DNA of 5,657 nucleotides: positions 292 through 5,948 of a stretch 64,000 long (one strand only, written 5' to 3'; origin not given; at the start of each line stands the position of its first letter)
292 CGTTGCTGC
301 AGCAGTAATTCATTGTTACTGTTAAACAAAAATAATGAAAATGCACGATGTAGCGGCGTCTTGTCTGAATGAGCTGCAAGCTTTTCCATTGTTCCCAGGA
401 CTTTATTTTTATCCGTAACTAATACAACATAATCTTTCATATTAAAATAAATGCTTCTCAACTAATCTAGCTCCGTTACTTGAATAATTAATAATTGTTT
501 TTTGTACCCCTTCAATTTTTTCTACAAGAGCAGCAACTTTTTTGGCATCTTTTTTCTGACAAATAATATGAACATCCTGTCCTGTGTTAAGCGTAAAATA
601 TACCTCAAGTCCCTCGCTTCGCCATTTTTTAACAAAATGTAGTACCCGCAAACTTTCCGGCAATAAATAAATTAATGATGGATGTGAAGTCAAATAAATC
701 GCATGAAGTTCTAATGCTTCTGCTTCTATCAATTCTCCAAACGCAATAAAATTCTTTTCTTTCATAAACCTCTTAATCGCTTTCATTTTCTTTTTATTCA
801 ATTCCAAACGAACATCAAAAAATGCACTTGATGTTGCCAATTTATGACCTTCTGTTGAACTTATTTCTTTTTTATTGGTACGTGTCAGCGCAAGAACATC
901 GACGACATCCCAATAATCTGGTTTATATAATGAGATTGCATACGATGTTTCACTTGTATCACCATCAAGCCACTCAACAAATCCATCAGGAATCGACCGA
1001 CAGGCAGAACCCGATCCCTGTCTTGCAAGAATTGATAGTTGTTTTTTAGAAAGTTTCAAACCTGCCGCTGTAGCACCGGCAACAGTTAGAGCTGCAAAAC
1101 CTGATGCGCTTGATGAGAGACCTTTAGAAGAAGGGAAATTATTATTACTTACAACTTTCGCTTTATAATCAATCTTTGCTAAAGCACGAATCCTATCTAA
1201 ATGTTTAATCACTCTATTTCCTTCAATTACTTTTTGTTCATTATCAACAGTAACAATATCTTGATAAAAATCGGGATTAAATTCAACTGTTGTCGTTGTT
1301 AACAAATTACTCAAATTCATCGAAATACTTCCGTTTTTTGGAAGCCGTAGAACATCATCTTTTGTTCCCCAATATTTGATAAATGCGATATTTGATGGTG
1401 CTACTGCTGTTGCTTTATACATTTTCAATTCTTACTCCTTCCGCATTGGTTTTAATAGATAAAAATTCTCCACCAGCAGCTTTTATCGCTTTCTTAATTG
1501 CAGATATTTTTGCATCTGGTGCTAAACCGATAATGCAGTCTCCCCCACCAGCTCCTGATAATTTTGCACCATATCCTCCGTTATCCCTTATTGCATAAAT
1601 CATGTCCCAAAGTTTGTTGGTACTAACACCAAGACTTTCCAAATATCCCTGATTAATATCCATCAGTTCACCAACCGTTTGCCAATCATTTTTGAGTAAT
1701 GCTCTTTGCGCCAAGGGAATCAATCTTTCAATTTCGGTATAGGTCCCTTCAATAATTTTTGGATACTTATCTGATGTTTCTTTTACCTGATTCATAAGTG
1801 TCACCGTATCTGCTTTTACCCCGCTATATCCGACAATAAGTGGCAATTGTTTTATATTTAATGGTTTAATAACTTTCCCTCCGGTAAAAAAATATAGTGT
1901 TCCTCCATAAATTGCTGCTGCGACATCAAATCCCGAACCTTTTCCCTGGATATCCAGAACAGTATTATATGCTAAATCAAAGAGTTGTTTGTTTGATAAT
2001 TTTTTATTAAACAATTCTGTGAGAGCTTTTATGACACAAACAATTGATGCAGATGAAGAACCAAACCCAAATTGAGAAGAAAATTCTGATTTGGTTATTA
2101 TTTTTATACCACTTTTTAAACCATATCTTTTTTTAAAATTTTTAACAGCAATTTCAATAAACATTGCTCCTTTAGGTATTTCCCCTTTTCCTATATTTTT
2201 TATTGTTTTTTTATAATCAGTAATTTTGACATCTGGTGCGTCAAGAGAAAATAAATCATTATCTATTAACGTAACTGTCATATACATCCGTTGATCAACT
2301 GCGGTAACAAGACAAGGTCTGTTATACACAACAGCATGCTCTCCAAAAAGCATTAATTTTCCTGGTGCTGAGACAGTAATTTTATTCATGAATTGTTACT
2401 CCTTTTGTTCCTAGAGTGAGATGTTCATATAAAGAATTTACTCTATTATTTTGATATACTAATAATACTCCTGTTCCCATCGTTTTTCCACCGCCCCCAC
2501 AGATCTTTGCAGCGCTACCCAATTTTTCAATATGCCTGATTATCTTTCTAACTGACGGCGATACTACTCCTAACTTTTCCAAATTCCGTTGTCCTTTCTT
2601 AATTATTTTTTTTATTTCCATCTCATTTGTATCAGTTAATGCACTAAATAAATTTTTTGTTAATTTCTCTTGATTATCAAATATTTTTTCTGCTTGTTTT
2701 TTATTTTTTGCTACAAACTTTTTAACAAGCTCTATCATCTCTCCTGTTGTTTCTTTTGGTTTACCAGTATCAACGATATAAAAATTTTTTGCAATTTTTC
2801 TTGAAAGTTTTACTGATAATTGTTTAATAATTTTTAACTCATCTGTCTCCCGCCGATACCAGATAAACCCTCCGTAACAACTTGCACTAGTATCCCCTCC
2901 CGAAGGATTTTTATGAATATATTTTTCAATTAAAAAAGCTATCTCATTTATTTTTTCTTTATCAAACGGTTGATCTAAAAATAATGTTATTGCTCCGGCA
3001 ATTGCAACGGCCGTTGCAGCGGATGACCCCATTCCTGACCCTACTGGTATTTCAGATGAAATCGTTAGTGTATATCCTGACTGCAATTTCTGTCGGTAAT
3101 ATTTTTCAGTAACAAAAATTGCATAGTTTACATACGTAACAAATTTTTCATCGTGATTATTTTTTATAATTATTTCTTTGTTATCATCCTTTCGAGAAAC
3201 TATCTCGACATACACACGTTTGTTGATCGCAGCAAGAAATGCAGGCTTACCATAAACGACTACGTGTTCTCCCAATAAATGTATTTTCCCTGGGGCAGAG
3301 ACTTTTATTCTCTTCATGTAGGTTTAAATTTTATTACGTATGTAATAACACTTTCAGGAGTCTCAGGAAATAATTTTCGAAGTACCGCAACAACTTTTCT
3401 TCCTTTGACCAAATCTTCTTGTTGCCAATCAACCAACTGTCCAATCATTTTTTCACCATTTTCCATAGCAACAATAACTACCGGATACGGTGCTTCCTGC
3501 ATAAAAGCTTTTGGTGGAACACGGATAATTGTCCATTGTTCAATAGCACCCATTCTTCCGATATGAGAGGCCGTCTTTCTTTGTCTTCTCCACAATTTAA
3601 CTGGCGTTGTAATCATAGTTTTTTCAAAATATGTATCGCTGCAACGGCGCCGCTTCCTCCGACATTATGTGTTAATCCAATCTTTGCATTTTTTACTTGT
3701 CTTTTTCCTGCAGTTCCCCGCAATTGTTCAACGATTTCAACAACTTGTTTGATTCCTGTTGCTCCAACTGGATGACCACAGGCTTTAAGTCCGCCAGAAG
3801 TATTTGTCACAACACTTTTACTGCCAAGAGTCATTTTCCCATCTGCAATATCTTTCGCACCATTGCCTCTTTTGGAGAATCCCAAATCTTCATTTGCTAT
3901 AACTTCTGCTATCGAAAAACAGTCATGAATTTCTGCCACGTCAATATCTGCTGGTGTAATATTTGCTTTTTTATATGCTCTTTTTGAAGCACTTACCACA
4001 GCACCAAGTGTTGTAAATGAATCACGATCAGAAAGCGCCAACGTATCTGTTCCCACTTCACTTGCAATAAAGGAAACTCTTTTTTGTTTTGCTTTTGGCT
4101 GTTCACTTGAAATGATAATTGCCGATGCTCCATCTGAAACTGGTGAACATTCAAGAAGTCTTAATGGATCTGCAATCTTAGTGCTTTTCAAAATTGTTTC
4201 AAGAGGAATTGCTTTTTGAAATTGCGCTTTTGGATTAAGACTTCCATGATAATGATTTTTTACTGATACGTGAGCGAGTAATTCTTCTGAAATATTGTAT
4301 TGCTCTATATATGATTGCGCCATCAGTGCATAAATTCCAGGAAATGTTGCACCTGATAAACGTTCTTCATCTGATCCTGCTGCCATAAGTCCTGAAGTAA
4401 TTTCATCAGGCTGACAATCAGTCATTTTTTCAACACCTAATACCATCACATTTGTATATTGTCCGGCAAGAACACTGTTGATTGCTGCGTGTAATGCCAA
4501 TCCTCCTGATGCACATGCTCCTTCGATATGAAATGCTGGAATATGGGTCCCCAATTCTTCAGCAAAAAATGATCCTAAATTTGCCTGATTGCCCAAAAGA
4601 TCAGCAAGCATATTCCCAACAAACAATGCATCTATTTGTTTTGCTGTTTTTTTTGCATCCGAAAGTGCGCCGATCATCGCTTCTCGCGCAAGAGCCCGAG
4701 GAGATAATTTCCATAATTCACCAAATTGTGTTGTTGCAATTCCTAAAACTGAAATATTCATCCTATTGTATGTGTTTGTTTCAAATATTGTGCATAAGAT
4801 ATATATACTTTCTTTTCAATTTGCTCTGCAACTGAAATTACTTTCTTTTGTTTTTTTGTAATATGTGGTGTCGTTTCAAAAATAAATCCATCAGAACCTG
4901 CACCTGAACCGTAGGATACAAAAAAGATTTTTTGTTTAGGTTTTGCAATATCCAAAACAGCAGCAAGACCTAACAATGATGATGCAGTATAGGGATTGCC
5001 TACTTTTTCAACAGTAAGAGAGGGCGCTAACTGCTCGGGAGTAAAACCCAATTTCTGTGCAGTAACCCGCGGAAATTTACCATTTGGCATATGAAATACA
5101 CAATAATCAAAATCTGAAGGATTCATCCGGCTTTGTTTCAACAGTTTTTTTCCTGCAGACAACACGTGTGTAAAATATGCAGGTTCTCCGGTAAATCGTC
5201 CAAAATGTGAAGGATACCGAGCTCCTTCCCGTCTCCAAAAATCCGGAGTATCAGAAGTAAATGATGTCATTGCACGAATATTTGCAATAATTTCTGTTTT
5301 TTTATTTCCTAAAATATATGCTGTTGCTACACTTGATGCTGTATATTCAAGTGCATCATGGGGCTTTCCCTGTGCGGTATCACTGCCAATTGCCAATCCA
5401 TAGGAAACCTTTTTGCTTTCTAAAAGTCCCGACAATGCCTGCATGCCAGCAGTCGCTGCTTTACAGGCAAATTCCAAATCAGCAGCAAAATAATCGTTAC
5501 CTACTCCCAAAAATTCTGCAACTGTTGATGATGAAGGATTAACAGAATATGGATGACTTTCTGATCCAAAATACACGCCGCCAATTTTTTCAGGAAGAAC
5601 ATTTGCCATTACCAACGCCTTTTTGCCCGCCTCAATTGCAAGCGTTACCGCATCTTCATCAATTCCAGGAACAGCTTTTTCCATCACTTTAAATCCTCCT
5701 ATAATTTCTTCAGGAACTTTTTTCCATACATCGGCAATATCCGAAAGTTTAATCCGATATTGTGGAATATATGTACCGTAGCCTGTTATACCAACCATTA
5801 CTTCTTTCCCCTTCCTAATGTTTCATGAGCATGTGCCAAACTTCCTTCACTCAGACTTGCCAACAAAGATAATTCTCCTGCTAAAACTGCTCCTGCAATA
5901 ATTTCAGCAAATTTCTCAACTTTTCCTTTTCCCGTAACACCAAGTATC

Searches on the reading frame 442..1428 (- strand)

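Call 84: search_protein_families(library=pfam, max_evalue=0.0001, proteins=[window:442-1428:-])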
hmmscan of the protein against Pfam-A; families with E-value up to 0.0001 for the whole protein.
window:442-1428:- (328 aa): 3 families
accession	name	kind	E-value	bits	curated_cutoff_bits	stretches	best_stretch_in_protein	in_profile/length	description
PF22700.2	MVD-like_N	-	4.4e-56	189.3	27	1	10-164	1-157/157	Diphosphomevalonate decarboxylase-like N-terminal domain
PF18376.6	MDD_C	-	3.6e-16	60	23.2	1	181-314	5-142/186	Mevalonate 5-diphosphate decarboxylase C-terminal domain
PF00288.32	GHMP_kinases_N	-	3.4e-08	34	22.3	1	80-143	10-71/87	GHMP kinases N terminal domain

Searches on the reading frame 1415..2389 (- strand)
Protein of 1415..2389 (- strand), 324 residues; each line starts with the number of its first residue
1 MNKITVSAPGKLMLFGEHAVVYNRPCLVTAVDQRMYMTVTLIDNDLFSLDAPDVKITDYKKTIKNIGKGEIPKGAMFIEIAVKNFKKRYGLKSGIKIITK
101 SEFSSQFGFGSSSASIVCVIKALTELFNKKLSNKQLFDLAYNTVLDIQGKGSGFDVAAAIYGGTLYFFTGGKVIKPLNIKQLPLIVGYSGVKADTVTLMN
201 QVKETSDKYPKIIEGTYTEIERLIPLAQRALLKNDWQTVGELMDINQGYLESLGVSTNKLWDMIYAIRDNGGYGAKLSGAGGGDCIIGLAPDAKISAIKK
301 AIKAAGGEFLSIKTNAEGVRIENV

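Call 84: search_protein_families(library=pfam, max_evalue=0.0001, proteins=[window:1415-2389:-])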
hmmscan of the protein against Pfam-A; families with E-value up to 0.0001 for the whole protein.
window:1415-2389:- (324 aa): 3 families
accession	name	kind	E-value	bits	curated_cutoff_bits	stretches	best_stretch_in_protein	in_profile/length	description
PF00288.32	GHMP_kinases_N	-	3e-18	66.3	22.3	1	78-163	3-87/87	GHMP kinases N terminal domain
PF08544.19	GHMP_kinases_C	-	3e-15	56.8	21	1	228-306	2-83/85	GHMP kinases C terminal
PF10509.15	GalKase_gal_bdg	-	6.7e-05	22.8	23.1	0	4-39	12-47/49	Galactokinase galactose-binding signature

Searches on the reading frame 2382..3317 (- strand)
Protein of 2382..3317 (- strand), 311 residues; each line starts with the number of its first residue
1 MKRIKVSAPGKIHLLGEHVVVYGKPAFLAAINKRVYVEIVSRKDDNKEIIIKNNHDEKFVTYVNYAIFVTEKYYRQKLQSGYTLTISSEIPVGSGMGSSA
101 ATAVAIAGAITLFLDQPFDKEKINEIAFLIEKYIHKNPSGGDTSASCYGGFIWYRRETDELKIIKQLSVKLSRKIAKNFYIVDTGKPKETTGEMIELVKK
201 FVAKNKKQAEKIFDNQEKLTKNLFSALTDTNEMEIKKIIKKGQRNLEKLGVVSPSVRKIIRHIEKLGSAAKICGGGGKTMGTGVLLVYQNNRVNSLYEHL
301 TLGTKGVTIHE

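Call 84: search_protein_families(library=pfam, max_evalue=0.0001, proteins=[window:2382-3317:-])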
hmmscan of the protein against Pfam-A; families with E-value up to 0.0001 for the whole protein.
window:2382-3317:- (311 aa): 2 families
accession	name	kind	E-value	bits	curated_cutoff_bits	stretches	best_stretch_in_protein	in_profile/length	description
PF00288.32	GHMP_kinases_N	-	7.7e-19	68.1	22.3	1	69-150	6-87/87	GHMP kinases N terminal domain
PF10509.15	GalKase_gal_bdg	-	1.1e-05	25.3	23.1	1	6-38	14-46/49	Galactokinase galactose-binding signature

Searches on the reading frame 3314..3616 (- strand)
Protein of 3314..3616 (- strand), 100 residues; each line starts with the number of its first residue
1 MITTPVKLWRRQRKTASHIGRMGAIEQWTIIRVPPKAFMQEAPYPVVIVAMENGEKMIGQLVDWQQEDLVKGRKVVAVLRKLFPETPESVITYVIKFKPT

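Call 84: search_protein_families(library=pfam, max_evalue=0.0001, proteins=[window:3314-3616:-])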
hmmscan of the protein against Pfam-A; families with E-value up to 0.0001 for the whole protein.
window:3314-3616:- (100 aa): 1 family
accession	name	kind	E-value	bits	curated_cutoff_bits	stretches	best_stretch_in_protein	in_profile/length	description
PF01796.24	OB_ChsH2_C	-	2.2e-09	37.5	27.1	1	20-79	5-64/65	ChsH2, C-terminal OB-fold domain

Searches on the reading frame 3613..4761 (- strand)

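Call 84: search_protein_families(library=pfam, max_evalue=0.0001, proteins=[window:3613-4761:-])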
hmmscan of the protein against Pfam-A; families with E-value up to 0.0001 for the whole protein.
window:3613-4761:- (382 aa): 5 families
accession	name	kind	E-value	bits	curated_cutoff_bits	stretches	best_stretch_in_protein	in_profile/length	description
PF22691.2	Thiolase_C_1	-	4e-43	147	28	1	238-381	4-144/144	Thiolase C-terminal domain-like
PF00108.29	Thiolase_N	-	7.7e-27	94.7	26.4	1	7-220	5-259/260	Thiolase, N-terminal domain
PF02803.24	Thiolase_C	-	9.7e-13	48.3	27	1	255-364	24-114/123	Thiolase, C-terminal domain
PF08545.16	ACP_syn_III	-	2.2e-06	27.9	24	0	77-115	1-39/80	3-Oxoacyl-[acyl-carrier-protein (ACP)] synthase III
PF00109.32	ketoacyl-synt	-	1.7e-05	25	20.8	1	65-115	156-206/252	Beta-ketoacyl synthase, N-terminal domain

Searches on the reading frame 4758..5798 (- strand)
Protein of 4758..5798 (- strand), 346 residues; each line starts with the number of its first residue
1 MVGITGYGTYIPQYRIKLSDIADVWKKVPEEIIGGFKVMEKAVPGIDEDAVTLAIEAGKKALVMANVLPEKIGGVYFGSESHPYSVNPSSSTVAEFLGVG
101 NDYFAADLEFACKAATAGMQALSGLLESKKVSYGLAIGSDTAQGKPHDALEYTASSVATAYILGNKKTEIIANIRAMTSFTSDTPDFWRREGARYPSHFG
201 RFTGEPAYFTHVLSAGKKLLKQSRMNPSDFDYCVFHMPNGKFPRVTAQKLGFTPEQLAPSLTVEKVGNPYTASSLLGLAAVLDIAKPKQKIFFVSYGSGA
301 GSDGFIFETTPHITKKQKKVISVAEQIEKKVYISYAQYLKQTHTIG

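Call 84: search_protein_families(library=pfam, max_evalue=0.0001, proteins=[window:4758-5798:-])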
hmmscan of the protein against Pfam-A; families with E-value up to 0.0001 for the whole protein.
window:4758-5798:- (346 aa): 2 families
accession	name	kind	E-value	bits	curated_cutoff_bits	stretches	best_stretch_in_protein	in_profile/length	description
PF08541.16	ACP_syn_III_C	-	4.1e-09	36.9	26.6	1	220-305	1-86/90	3-Oxoacyl-[acyl-carrier-protein (ACP)] synthase III C terminal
PF08540.16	HMG_CoA_synt_C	-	5.7e-06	26.6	25.1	0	255-329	142-221/280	Hydroxymethylglutaryl-coenzyme A synthase C terminal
